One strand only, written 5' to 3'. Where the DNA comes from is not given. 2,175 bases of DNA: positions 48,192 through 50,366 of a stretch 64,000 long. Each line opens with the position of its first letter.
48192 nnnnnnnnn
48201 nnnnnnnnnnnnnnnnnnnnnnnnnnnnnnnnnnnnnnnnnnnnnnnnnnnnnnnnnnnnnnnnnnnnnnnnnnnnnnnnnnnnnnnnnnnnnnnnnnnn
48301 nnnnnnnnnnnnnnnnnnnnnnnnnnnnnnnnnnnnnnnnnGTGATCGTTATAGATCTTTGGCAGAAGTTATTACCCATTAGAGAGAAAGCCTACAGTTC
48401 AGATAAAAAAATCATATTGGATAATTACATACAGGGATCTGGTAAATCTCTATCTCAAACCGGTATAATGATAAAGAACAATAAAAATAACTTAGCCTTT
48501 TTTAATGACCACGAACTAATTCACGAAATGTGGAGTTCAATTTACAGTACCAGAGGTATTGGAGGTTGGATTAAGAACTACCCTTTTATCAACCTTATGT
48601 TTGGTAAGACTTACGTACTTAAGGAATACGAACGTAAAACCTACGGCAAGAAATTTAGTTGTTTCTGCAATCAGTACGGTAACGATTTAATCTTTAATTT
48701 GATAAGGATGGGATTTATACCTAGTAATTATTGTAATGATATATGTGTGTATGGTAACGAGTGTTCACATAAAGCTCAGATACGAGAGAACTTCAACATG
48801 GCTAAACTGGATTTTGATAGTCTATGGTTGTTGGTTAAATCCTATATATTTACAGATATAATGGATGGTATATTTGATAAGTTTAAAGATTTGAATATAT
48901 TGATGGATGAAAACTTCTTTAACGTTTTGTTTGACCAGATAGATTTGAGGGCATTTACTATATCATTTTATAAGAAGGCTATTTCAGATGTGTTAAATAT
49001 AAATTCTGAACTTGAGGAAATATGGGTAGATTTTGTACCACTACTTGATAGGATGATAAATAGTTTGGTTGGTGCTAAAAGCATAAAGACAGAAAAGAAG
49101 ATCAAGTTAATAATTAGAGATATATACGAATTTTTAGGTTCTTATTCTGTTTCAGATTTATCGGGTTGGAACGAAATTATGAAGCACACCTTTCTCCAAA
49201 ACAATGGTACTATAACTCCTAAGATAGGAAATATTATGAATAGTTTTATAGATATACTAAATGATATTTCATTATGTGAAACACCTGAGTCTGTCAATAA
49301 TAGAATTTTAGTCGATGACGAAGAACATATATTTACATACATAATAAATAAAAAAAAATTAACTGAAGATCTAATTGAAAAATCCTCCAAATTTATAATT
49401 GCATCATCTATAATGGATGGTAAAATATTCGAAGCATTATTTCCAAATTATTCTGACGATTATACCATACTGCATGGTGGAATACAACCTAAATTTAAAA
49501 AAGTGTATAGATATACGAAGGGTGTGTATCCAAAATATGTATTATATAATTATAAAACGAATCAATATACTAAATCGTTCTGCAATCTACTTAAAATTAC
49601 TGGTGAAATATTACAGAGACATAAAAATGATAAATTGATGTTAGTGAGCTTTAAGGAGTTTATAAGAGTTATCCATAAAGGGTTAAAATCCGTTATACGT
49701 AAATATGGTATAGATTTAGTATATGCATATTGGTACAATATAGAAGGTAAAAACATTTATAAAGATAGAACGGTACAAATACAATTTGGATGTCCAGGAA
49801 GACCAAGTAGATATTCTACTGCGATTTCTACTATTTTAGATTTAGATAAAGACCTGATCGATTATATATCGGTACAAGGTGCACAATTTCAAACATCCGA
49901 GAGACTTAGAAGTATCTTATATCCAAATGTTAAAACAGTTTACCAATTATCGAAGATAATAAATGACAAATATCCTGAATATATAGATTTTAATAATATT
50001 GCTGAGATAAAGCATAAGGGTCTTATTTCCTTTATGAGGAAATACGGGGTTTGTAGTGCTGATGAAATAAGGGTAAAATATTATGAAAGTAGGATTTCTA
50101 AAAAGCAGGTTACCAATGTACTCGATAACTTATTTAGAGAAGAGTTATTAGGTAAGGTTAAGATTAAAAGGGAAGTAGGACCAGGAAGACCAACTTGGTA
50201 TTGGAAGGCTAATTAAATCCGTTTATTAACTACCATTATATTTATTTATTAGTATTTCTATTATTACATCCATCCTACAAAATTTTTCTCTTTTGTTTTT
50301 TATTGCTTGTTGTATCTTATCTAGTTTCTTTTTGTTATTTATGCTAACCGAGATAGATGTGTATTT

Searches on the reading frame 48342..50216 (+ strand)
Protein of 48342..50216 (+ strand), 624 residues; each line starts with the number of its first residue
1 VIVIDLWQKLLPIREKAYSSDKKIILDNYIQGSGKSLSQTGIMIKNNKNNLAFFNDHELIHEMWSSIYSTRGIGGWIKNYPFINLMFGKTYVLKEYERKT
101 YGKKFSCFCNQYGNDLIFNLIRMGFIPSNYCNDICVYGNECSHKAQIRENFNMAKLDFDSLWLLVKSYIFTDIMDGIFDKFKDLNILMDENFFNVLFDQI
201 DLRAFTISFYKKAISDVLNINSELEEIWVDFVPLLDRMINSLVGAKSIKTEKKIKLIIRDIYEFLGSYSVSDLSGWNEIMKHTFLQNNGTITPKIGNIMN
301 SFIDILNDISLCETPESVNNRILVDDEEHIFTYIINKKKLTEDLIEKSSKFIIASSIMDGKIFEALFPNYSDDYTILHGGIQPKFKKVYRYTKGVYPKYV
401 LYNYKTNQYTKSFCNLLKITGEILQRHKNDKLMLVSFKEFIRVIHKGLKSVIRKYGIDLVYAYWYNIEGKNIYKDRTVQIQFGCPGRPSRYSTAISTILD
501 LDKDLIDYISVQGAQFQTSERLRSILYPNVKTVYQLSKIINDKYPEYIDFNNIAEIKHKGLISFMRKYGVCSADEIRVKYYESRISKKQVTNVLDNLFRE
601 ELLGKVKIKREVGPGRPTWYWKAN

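Call 10: search_protein_families(library=pfam, proteins=[window:48342-50216:+], max_evalue=0.001)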
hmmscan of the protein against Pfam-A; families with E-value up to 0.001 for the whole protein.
window:48342-50216:+ (624 aa): 0 families

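Call 30: search_protein_families(library=phrogs, proteins=[window:48342-50216:+], max_evalue=0.001)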
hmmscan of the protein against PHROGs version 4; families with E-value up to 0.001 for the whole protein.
window:48342-50216:+ (624 aa): 0 families

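Call 73: search_protein_families(library=ncbifam, proteins=[window:48342-50216:+], max_evalue=0.01)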
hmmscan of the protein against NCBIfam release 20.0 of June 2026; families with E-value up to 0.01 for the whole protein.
window:48342-50216:+ (624 aa): 0 families

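Call 80: search_protein_families(library=padloc, proteins=[window:48342-50216:+], max_evalue=0.001)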
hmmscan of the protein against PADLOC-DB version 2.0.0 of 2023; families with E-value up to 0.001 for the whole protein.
window:48342-50216:+ (624 aa): 0 families

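Call 95: search_solved_structures(query=window:48342-50216:+, max_evalue=0.01)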
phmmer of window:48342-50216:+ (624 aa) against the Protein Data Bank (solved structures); distinct sequences matched with E-value up to 0.01: 0.
